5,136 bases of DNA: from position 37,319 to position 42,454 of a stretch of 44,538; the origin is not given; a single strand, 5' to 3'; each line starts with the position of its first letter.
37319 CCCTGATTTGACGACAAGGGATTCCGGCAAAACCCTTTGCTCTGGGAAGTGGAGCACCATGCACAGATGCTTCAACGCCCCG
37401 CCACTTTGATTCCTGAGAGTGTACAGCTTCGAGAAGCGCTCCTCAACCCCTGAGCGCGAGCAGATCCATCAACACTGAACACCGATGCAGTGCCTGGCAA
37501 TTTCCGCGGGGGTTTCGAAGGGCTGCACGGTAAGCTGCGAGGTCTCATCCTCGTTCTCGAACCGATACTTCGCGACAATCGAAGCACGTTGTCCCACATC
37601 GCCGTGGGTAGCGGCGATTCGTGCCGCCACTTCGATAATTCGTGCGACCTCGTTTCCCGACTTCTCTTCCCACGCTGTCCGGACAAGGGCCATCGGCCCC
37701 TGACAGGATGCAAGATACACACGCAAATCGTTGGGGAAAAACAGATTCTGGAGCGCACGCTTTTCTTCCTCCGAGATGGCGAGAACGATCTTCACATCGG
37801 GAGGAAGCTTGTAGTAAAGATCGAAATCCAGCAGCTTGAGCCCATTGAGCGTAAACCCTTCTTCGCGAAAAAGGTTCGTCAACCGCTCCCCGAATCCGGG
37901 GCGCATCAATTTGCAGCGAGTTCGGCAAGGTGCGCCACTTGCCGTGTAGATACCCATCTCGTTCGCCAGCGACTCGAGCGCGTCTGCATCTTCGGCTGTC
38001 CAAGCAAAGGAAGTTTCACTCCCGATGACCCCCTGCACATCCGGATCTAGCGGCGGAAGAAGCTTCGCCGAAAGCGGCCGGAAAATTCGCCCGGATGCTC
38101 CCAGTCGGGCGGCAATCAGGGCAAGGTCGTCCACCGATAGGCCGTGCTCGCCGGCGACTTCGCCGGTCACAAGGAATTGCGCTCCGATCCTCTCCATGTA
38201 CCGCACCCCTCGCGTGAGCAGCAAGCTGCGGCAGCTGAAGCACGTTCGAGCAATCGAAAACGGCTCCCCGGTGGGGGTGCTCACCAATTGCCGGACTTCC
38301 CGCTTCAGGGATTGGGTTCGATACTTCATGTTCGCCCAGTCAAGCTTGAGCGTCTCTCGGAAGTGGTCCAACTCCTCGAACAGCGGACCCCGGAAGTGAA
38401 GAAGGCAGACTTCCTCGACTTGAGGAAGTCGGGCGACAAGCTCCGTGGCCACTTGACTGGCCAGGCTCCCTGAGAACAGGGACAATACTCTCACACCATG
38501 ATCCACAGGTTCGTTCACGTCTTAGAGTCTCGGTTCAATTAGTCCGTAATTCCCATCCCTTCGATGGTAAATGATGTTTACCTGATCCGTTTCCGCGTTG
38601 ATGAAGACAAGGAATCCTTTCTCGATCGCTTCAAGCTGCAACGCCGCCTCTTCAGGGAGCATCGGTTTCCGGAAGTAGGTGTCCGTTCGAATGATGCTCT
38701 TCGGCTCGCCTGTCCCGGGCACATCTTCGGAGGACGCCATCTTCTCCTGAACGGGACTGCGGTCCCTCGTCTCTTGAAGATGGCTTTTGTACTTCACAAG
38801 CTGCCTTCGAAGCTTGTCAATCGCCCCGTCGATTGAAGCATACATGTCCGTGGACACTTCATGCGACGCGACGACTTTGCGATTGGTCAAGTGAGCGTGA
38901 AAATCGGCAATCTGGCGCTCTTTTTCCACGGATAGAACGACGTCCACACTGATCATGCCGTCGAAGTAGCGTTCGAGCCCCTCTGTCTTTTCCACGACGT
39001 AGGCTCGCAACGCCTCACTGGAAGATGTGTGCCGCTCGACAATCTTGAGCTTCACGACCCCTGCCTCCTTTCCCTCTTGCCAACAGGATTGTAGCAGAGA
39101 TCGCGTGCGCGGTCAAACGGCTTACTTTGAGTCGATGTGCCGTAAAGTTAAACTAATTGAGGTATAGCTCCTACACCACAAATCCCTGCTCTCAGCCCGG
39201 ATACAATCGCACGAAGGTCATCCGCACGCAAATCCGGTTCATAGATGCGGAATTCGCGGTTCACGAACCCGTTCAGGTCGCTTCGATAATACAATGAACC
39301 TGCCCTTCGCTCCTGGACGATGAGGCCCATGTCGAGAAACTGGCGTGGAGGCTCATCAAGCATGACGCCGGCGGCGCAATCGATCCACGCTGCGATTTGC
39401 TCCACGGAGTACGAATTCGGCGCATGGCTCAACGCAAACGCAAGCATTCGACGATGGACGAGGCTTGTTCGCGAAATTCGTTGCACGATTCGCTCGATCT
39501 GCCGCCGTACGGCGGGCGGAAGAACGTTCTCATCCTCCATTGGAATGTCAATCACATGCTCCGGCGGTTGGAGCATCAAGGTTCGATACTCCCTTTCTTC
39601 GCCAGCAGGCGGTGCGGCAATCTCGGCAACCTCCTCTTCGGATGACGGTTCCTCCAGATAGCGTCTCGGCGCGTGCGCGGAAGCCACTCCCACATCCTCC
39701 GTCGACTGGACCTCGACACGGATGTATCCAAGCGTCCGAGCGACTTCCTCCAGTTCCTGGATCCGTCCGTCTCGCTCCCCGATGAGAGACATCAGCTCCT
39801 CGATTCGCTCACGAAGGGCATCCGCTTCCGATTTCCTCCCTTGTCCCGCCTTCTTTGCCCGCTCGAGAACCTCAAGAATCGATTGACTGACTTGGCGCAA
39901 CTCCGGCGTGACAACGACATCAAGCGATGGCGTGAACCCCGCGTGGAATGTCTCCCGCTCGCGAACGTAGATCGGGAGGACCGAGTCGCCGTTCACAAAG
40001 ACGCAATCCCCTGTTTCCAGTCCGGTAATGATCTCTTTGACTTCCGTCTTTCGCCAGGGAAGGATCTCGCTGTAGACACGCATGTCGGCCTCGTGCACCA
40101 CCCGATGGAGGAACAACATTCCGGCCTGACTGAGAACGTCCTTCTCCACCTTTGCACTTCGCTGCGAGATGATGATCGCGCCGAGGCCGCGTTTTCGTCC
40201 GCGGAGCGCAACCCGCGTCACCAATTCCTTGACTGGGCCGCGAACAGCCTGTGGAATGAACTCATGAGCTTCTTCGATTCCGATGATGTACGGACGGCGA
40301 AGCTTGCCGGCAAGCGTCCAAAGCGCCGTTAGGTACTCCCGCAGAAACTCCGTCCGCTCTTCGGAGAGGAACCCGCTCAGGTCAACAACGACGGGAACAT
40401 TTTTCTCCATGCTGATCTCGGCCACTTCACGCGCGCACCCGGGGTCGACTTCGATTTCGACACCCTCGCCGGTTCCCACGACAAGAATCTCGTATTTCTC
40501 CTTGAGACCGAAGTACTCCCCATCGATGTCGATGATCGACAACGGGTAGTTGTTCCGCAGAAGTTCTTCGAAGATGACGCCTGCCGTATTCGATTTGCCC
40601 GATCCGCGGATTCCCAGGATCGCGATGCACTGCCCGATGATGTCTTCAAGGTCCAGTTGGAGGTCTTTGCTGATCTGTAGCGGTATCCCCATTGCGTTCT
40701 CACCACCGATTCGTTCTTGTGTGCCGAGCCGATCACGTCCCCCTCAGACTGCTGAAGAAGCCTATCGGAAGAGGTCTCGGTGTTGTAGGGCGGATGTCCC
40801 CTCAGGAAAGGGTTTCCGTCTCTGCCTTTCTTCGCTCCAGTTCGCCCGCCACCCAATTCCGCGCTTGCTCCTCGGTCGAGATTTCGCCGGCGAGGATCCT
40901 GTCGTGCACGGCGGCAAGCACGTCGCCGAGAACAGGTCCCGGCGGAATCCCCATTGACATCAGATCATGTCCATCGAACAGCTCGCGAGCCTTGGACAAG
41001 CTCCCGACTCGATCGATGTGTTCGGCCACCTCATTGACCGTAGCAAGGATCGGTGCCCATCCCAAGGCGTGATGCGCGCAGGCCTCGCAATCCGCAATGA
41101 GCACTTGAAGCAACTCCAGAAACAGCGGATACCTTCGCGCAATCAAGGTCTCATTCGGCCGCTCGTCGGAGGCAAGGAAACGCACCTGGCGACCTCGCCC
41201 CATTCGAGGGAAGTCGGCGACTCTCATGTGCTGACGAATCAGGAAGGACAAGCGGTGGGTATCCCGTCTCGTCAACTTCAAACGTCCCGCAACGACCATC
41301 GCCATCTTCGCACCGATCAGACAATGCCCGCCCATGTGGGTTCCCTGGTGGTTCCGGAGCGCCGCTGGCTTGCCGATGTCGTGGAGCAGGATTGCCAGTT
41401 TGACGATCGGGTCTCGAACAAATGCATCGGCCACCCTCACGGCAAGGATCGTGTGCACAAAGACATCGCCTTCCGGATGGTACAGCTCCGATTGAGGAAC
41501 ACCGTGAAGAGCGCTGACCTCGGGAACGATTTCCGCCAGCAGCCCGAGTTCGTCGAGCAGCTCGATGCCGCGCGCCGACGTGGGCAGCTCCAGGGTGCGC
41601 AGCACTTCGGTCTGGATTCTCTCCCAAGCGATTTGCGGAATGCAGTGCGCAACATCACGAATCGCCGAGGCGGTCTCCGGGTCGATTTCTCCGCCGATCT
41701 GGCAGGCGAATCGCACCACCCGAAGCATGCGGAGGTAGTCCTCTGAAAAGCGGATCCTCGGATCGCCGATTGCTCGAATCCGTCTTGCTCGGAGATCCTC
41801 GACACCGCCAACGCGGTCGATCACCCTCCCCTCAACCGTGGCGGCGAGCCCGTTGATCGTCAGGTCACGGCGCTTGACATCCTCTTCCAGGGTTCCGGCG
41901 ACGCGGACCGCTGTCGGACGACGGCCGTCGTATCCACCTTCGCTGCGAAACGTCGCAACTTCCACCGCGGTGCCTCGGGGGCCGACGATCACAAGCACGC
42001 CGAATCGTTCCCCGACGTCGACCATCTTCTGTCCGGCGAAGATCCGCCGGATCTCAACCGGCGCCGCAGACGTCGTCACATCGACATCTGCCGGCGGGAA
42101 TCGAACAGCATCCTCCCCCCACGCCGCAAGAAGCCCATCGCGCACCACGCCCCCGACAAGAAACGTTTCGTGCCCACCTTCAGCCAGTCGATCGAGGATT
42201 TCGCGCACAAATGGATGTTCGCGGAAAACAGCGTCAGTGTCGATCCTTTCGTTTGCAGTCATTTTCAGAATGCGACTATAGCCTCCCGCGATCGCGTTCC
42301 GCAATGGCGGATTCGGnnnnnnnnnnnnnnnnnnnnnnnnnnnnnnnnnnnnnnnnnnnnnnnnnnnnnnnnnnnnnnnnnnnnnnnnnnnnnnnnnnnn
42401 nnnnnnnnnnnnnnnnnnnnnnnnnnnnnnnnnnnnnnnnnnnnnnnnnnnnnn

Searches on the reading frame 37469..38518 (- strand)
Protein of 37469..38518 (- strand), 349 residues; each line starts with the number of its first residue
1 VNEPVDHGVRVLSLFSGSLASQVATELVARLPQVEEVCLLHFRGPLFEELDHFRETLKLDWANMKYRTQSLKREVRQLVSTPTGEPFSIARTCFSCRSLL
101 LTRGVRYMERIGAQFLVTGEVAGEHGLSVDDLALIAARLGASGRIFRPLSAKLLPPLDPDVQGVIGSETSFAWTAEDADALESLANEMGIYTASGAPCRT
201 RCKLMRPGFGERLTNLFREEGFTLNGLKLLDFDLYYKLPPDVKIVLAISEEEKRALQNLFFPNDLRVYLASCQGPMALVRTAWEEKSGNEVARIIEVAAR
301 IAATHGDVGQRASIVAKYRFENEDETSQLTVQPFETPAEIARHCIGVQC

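Call 37: search_protein_families(library=pfam, proteins=[window:37469-38518:-], max_evalue=0.00001)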
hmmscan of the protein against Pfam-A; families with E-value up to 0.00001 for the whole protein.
window:37469-38518:- (349 aa): 1 family
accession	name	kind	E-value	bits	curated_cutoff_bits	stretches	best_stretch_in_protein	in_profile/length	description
PF18297.6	NFACT-R_2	-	3.7e-08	33.9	26.9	1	238-335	6-96/104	NFACT protein RNA binding domain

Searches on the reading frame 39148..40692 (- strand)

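Call 37: search_protein_families(library=pfam, proteins=[window:39148-40692:-], max_evalue=0.00001)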
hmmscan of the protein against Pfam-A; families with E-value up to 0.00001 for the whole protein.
window:39148-40692:- (514 aa): 1 family
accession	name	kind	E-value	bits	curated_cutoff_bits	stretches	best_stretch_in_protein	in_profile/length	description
PF01935.23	DUF87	-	4.2e-15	56.9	23.2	1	10-96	13-103/220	Helicase HerA, central domain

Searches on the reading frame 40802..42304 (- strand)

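Call 37: search_protein_families(library=pfam, proteins=[window:40802-42304:-], max_evalue=0.00001)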
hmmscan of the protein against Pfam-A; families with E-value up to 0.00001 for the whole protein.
window:40802-42304:- (500 aa): 2 families
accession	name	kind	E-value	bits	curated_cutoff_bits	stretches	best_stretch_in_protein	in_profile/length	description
PF01743.26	PolyA_pol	-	1.9e-25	90.1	23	1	48-177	2-126/126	Poly A polymerase head domain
PF12627.12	PolyA_pol_RNAbd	-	2.9e-14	53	22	1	206-264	3-61/64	Probable RNA and SrmB- binding site of polymerase A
